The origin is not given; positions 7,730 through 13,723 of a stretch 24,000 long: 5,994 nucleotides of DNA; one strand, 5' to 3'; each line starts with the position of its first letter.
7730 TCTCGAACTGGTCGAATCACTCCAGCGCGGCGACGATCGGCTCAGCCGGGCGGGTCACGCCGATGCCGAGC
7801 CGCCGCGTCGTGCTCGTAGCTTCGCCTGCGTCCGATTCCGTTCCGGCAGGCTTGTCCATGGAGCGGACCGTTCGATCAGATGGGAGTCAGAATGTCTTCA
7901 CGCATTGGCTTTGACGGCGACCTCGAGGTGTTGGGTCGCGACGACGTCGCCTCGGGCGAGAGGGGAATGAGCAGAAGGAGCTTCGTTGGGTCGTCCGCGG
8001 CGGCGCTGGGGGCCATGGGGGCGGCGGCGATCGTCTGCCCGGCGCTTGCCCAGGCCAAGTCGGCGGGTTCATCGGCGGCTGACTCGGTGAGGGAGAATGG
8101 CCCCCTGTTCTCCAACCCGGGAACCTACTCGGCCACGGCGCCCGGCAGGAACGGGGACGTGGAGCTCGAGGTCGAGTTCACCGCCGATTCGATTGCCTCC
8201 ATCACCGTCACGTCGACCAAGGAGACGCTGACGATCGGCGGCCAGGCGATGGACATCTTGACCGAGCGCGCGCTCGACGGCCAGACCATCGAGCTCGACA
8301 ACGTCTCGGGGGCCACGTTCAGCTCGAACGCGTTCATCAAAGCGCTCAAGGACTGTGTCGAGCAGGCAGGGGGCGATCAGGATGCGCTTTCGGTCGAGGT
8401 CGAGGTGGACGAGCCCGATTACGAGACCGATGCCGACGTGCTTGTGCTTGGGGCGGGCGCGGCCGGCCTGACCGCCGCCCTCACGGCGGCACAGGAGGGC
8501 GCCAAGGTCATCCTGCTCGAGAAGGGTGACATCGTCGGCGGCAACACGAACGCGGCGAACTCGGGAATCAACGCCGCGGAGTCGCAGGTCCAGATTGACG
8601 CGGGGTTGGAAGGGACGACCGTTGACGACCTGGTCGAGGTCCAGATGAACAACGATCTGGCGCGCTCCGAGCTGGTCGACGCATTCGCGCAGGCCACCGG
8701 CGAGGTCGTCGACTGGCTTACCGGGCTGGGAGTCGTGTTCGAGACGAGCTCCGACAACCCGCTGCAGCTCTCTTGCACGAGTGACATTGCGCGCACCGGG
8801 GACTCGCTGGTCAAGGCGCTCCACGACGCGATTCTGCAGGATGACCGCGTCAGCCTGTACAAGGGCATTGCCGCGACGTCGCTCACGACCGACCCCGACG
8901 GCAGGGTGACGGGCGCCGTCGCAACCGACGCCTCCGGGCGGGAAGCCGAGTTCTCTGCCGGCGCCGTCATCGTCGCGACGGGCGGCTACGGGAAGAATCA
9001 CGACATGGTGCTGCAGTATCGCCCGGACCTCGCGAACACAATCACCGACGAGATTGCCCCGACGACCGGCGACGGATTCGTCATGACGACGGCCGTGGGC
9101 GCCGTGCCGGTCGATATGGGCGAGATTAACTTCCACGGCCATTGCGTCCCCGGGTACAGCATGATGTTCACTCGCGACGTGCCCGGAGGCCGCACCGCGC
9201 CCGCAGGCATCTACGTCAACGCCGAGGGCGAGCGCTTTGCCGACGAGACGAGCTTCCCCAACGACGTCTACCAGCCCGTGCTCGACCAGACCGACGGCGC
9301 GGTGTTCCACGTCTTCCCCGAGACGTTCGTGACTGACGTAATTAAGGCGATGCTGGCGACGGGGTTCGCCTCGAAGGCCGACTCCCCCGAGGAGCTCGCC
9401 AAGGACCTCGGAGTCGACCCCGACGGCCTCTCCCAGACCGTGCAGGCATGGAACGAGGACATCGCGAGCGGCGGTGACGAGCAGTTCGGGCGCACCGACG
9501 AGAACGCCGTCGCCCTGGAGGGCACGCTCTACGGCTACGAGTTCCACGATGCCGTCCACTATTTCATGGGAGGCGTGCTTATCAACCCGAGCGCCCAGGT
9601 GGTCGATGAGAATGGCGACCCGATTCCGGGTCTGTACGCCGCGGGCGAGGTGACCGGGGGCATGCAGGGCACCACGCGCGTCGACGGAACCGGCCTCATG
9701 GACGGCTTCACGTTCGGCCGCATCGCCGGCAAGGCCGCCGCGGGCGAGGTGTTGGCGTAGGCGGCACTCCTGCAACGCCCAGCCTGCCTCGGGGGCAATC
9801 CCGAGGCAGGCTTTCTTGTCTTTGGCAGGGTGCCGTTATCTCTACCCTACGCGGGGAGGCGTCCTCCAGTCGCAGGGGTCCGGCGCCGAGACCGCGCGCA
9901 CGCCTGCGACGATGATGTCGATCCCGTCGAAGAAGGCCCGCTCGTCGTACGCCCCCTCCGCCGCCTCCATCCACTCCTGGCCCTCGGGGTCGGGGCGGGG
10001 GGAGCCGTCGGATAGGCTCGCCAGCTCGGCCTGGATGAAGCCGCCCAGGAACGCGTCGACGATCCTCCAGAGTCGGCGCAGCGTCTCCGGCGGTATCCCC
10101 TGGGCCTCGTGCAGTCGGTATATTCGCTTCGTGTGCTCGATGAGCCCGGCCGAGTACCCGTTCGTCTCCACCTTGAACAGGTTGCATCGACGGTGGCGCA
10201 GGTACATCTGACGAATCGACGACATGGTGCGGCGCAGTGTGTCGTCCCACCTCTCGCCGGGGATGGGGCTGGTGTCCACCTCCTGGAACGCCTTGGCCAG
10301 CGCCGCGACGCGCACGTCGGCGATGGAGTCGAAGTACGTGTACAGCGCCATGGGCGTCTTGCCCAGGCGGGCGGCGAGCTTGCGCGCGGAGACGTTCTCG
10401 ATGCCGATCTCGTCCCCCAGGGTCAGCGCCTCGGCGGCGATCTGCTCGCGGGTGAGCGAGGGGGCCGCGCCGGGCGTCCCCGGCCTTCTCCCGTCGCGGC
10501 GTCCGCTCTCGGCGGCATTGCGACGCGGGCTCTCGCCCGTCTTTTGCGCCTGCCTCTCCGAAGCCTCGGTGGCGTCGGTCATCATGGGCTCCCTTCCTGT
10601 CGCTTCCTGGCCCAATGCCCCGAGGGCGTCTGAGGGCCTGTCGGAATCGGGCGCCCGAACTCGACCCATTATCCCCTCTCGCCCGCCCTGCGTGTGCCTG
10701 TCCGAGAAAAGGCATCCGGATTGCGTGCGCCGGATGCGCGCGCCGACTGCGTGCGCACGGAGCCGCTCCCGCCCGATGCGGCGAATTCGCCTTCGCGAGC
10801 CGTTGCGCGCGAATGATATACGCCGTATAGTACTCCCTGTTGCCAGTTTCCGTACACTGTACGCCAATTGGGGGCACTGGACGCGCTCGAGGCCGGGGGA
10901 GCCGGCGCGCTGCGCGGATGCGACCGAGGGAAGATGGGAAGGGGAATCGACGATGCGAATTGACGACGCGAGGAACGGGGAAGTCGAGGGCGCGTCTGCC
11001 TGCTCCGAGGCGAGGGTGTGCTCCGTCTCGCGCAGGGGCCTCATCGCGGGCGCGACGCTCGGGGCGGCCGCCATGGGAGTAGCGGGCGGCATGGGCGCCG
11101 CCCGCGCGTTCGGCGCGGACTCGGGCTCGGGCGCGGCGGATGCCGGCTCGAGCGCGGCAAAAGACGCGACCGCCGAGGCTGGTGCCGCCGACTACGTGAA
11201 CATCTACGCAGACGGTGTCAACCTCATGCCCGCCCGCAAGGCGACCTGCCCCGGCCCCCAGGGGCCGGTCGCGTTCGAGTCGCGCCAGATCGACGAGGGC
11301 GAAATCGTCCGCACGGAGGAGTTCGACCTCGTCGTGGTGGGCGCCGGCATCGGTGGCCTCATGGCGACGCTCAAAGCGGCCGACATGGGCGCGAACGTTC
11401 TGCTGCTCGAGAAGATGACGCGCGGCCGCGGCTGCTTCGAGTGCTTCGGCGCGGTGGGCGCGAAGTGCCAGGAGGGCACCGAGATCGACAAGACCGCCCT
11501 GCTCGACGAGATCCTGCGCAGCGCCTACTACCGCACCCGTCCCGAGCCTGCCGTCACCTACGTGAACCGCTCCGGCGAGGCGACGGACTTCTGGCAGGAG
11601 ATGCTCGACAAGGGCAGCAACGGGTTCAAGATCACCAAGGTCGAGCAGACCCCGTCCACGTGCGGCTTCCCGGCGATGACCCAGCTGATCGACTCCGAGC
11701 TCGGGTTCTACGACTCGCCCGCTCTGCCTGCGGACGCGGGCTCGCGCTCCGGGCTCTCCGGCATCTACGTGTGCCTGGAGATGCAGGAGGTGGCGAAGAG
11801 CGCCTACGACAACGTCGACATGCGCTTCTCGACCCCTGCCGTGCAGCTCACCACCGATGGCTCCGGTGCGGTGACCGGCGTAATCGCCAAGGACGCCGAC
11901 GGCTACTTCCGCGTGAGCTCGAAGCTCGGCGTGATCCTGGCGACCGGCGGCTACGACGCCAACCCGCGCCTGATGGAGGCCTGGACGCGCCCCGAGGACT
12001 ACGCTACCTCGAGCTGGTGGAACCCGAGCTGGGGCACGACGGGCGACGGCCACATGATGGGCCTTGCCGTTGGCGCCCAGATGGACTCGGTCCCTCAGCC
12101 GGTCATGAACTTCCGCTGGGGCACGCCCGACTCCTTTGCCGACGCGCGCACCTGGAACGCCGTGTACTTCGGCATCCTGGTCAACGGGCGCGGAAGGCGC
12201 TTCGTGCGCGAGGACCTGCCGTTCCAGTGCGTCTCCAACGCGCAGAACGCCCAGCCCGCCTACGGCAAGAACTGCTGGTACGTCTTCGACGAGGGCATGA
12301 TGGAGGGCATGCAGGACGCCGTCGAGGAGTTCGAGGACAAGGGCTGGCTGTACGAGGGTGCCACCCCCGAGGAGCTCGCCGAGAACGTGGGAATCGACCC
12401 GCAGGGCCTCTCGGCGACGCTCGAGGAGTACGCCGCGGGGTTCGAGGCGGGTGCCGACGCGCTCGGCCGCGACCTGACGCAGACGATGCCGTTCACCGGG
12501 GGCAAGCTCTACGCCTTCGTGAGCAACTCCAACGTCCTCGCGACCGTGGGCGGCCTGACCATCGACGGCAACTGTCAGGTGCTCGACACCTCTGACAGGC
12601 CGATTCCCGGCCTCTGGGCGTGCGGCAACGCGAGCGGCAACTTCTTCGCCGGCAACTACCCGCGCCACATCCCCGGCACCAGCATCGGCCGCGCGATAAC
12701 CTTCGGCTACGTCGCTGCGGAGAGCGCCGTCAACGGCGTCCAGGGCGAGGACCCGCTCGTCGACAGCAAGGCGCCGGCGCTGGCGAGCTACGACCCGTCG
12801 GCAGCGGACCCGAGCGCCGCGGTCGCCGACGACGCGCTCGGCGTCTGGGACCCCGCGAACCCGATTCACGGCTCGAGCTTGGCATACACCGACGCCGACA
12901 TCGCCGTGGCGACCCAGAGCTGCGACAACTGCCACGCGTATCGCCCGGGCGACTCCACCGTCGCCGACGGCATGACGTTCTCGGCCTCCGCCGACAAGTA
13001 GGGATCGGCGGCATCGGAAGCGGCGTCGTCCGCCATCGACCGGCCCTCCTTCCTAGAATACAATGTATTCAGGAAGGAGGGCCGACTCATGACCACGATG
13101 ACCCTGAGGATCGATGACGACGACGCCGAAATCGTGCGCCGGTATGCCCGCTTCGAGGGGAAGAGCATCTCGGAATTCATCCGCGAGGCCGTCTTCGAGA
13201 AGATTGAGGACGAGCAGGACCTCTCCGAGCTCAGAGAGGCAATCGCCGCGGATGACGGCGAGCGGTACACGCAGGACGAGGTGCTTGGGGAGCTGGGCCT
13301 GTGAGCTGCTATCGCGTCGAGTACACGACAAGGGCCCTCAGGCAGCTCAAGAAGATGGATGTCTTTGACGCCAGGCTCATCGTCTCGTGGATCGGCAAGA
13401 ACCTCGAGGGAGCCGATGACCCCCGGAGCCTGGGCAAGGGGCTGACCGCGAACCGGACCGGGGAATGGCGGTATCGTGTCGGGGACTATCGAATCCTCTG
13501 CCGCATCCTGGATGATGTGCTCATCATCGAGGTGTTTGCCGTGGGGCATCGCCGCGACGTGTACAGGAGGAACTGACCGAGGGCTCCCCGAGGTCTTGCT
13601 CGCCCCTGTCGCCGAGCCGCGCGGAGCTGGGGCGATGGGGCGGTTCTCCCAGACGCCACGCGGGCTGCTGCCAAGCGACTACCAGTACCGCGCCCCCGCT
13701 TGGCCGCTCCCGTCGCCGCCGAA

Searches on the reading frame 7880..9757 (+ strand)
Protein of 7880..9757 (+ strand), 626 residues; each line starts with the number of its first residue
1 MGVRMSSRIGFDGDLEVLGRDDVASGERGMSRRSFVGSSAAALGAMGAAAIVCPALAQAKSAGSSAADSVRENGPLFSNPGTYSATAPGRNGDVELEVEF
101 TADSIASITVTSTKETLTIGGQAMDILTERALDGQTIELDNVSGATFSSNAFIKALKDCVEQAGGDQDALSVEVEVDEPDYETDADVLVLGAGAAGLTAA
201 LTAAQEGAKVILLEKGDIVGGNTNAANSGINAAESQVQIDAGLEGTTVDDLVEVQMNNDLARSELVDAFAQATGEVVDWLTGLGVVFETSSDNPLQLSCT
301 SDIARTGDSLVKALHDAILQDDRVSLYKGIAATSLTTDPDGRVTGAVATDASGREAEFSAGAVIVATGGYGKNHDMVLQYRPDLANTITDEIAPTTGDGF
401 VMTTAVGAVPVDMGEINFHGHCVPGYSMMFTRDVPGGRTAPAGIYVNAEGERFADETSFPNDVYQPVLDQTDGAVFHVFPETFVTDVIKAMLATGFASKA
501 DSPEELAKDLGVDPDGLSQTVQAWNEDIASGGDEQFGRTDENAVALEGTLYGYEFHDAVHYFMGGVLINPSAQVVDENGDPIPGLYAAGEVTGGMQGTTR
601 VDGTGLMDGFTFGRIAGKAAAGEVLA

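Call 4: search_protein_families(library=pfam, proteins=[window:7880-9757:+], max_evalue=0.1)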
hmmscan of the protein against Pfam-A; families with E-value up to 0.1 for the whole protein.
window:7880-9757:+ (626 aa): 13 families
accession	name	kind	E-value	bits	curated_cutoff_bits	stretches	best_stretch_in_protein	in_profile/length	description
PF00890.30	FAD_binding_2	-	1.8e-59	202.5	20.4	1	186-606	1-414/414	FAD binding domain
PF01266.30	DAO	-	7.9e-13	49.1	27.9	2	186-235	1-50/353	FAD dependent oxidoreductase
PF03486.20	HI0933_like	-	5.4e-12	46.1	50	1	186-592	2-220/244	HI0933-like protein Rossmann domain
PF12831.13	FAD_oxidored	-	1.5e-11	44.7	27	1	186-368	1-145/416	FAD dependent oxidoreductase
PF04205.19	FMN_bind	-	1.9e-11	44.9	22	1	89-161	1-77/77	FMN-binding domain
PF07992.20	Pyr_redox_2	-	3.7e-09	36.9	26.1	1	186-371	2-111/291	Pyridine nucleotide-disulphide oxidoreductase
PF13450.12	NAD_binding_8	-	2.3e-07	31.4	21.9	1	189-226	1-38/68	NAD(P)-binding Rossmann-like domain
PF01134.28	GIDA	-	2.1e-05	24.2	22.1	1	186-374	1-155/391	Glucose inhibited division protein A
PF01946.23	Thi4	-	3.1e-05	23.8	26.2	1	183-223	16-57/235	Thi4 family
PF13738.12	Pyr_redox_3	-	0.00021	21.1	30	1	189-219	2-33/305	Pyridine nucleotide-disulphide oxidoreductase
PF01262.27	AlaDh_PNT_C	-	0.00064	19.6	23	1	184-215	28-59/214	Alanine dehydrogenase/PNT, C-terminal domain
PF01593.30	Amino_oxidase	-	0.012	15.4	19.8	0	195-228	2-35/443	Flavin containing amine oxidoreductase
PF01494.25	FAD_binding_3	-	0.014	15.1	22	1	184-369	1-159/349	FAD binding domain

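Call 7: search_protein_families(library=ncbifam, proteins=[window:7880-9757:+], max_evalue=0.1)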
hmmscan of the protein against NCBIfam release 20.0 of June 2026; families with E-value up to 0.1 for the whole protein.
window:7880-9757:+ (626 aa): 154 families (the best 25 are shown)
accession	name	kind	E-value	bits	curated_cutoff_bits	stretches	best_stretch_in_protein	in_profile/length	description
TIGR01813.1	flavo_cyto_c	subfamily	3.5e-86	289.7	285.45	1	186-618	1-444/444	flavocytochrome c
NF005064.0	PRK06481.1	equivalog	2.7e-78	263.9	542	1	177-622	54-501/506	flavocytochrome c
NF053717.1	VnlPnlRedVprA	equivalog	1.4e-54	185.7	600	2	183-489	5-317/481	vinyl phenol reductase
NF006130.0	PRK08274.1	equivalog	4.2e-49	167.6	369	1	182-623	3-461/467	FAD-dependent tricarballylate dehydrogenase TcuA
NF005510.0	PRK07121.1-3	subfamily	1.7e-48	165.6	481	2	307-623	179-489/492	FAD-binding protein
NF005511.0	PRK07121.1-4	equivalog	1.1e-44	152.8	466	2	353-622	260-541/553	FAD-binding protein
NF009478.0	PRK12844.1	equivalog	8.6e-40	136.6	789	2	306-623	208-551/559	3-ketosteroid-delta-1-dehydrogenase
NF005512.0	PRK07121.1-5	subfamily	2.3e-38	132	812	2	311-621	185-487/489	FAD-binding protein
NF004789.0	PRK06134.1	subfamily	3.5e-36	124.9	747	3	307-540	216-469/581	FAD-dependent oxidoreductase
NF009473.0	PRK12835.1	subfamily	2.2e-34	118.9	837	4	302-486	207-388/585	FAD-binding protein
NF005508.0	PRK07121.1-1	equivalog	4.1e-33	114.7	537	2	328-622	195-492/497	FAD-binding protein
NF005509.0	PRK07121.1-2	subfamily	2.7e-31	108.8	630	2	305-623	199-524/527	FAD-binding protein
NF005882.1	PRK07843.1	equivalog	3.6e-31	108.2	788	3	304-540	198-450/547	3-oxosteroid 1-dehydrogenase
NF004900.0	PRK06263.1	equivalog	2.1e-30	105.8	718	2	183-455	6-270/546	fumarate reductase (CoM/CoB) subunit TfrA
TIGR02485.1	CobZ_N-term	equivalog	5.4e-30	104.5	372.55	1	186-623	3-434/437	FAD-dependent tricarballylate dehydrogenase TcuA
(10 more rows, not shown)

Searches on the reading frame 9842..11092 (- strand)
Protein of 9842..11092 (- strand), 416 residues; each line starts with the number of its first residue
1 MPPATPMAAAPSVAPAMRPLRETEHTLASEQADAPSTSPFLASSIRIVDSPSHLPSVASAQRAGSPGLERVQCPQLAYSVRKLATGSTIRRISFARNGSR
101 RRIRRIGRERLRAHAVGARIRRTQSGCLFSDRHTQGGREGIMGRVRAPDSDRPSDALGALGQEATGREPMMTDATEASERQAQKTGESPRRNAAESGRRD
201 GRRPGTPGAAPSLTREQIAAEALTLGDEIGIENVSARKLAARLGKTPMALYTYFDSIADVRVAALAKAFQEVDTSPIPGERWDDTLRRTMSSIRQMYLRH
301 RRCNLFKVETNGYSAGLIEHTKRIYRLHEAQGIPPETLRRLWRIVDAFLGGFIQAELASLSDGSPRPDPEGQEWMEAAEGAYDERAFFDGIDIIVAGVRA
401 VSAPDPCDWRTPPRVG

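Call 20: search_protein_families(library=pfam, proteins=[window:9842-11092:-], max_evalue=0.01)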
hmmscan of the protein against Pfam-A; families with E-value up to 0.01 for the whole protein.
window:9842-11092:- (416 aa): 2 families
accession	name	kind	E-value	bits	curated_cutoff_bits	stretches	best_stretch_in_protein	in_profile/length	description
PF00440.29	TetR_N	-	0.00016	21.8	24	1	221-260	4-43/47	Bacterial regulatory proteins, tetR family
PF02909.22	TetR_C_1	-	0.0002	21.7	21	1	276-369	2-96/146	Tetracyclin repressor-like, C-terminal domain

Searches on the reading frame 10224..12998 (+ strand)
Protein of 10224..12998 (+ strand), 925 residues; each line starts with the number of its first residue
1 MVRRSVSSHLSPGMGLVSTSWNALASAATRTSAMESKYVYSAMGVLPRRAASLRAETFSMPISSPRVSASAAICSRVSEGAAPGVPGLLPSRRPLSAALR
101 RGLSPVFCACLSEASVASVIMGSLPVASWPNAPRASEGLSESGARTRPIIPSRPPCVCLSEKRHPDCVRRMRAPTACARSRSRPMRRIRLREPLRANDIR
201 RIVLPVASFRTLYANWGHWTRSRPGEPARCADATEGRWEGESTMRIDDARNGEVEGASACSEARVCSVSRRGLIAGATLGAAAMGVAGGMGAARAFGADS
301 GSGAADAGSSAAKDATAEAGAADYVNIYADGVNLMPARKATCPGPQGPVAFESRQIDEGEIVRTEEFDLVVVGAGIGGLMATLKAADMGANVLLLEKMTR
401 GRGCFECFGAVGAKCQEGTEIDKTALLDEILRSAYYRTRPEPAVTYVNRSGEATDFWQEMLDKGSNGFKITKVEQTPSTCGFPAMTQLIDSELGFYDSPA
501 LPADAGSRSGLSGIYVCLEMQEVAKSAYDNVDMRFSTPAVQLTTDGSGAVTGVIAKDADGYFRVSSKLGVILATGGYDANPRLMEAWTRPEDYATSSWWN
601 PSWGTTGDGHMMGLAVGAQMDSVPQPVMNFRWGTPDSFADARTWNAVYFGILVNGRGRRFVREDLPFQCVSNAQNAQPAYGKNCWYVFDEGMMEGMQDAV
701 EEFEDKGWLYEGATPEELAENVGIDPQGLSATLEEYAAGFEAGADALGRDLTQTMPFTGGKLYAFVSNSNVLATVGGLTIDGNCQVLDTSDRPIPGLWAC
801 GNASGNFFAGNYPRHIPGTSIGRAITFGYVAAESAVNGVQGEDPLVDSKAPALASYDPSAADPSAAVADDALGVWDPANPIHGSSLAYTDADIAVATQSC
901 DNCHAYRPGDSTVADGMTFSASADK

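Call 4: search_protein_families(library=pfam, proteins=[window:10224-12998:+], max_evalue=0.1)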
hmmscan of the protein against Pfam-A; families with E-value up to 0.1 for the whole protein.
window:10224-12998:+ (925 aa): 8 families
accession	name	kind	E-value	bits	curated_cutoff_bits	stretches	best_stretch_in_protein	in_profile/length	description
PF00890.30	FAD_binding_2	-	7.4e-39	134.5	20.4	1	368-813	1-408/414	FAD binding domain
PF12831.13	FAD_oxidored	-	2.1e-05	24.5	27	1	368-397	1-30/416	FAD dependent oxidoreductase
PF01134.28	GIDA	-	2.9e-05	23.7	22.1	1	368-416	1-48/391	Glucose inhibited division protein A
PF01266.30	DAO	-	4.3e-05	23.6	27.9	1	368-400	1-34/353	FAD dependent oxidoreductase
PF07992.20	Pyr_redox_2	-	9.3e-05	22.4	26.1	1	337-400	111-176/291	Pyridine nucleotide-disulphide oxidoreductase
PF03486.20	HI0933_like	-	0.0002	21.4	50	1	368-400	2-34/244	HI0933-like protein Rossmann domain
PF13450.12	NAD_binding_8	-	0.0011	19.7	21.9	1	371-404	1-34/68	NAD(P)-binding Rossmann-like domain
PF01262.27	AlaDh_PNT_C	-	0.013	15.4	23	1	359-398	21-60/214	Alanine dehydrogenase/PNT, C-terminal domain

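Call 7: search_protein_families(library=ncbifam, proteins=[window:10224-12998:+], max_evalue=0.1)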
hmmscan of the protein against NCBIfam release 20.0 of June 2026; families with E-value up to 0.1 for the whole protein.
window:10224-12998:+ (925 aa): 74 families (the best 25 are shown)
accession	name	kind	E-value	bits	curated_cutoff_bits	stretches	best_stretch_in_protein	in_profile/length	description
TIGR01813.1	flavo_cyto_c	subfamily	2.8e-43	148.3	285.45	2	512-833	128-444/444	flavocytochrome c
NF004789.0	PRK06134.1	subfamily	1.5e-40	139.3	747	2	523-838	223-570/581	FAD-dependent oxidoreductase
NF009476.0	PRK12839.1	equivalog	1.2e-36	126.1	940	2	523-837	220-566/572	FAD-dependent oxidoreductase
NF005064.0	PRK06481.1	equivalog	1e-35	123.5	542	2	539-836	212-500/506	flavocytochrome c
NF053717.1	VnlPnlRedVprA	equivalog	1.4e-35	123.1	600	3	692-835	333-478/481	vinyl phenol reductase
NF009477.0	PRK12843.1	equivalog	6.7e-35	120.6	758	2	529-839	234-572/578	FAD-dependent oxidoreductase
NF009478.0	PRK12844.1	equivalog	1.9e-34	118.9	789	3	527-745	221-444/559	3-ketosteroid-delta-1-dehydrogenase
NF053677.1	Desat2ChcC2Cyan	equivalog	9.4e-32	110.1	900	2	522-832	208-548/558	4-oxocyclohex-2-ene-1-carboxylate 5-dehydrogenase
NF005882.1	PRK07843.1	equivalog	1.5e-31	109.4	788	2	530-833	216-545/547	3-oxosteroid 1-dehydrogenase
NF009473.0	PRK12835.1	subfamily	2.3e-31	108.9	837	2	530-839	227-570/585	FAD-binding protein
NF005510.0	PRK07121.1-3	subfamily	5e-30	104.7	481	1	366-836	22-487/492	FAD-binding protein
NF005511.0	PRK07121.1-4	equivalog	3.8e-29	101.5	466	2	562-835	263-539/553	FAD-binding protein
NF005509.0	PRK07121.1-2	subfamily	4.9e-29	101.3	630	1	494-836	188-522/527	FAD-binding protein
NF005512.0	PRK07121.1-5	subfamily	3.6e-25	88.5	812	2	530-835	196-486/489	FAD-binding protein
NF009474.0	PRK12837.1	equivalog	4.9e-25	88.3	675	1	524-833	182-506/513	FAD-binding protein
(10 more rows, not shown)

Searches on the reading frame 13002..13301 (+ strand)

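Call 19: search_protein_families(library=pfam, proteins=[window:13002-13301:+], max_evalue=0.01)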
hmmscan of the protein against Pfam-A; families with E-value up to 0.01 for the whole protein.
window:13002-13301:+ (100 aa): 6 families
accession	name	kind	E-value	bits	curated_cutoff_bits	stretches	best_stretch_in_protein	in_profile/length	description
PF19807.5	DUF6290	-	2e-20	73.2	27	1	30-98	1-72/72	Family of unknown function (DUF6290)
PF01402.27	RHH_1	-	2.5e-06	27.7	20.5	1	34-68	3-37/39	Ribbon-helix-helix protein, copG family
PF19891.5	DUF6364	-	9.8e-05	23.2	27.3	1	31-81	3-49/70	Family of unknown function (DUF6364)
PF21983.2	NikA-like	-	0.00023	21.7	27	1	32-69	6-44/72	Mobilization protein NikA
PF08681.18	TacA1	-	0.00028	21.2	21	1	33-67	2-36/80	Antitoxin TacA 1-like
PF07704.17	PSK_trans_fac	-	0.0031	18.8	28.3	1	33-82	1-60/82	Rv0623-like transcription factor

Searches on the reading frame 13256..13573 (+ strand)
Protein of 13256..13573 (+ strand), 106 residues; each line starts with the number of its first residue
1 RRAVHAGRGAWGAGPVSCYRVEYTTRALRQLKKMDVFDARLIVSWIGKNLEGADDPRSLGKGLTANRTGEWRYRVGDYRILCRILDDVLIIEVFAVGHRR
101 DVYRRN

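Call 19: search_protein_families(library=pfam, proteins=[window:13256-13573:+], max_evalue=0.01)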
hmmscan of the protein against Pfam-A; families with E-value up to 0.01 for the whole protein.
window:13256-13573:+ (106 aa): 1 family
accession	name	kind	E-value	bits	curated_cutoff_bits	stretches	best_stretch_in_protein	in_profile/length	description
PF05016.21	ParE_toxin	-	1.4e-15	58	23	1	21-103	1-89/89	ParE toxin of type II toxin-antitoxin system, parDE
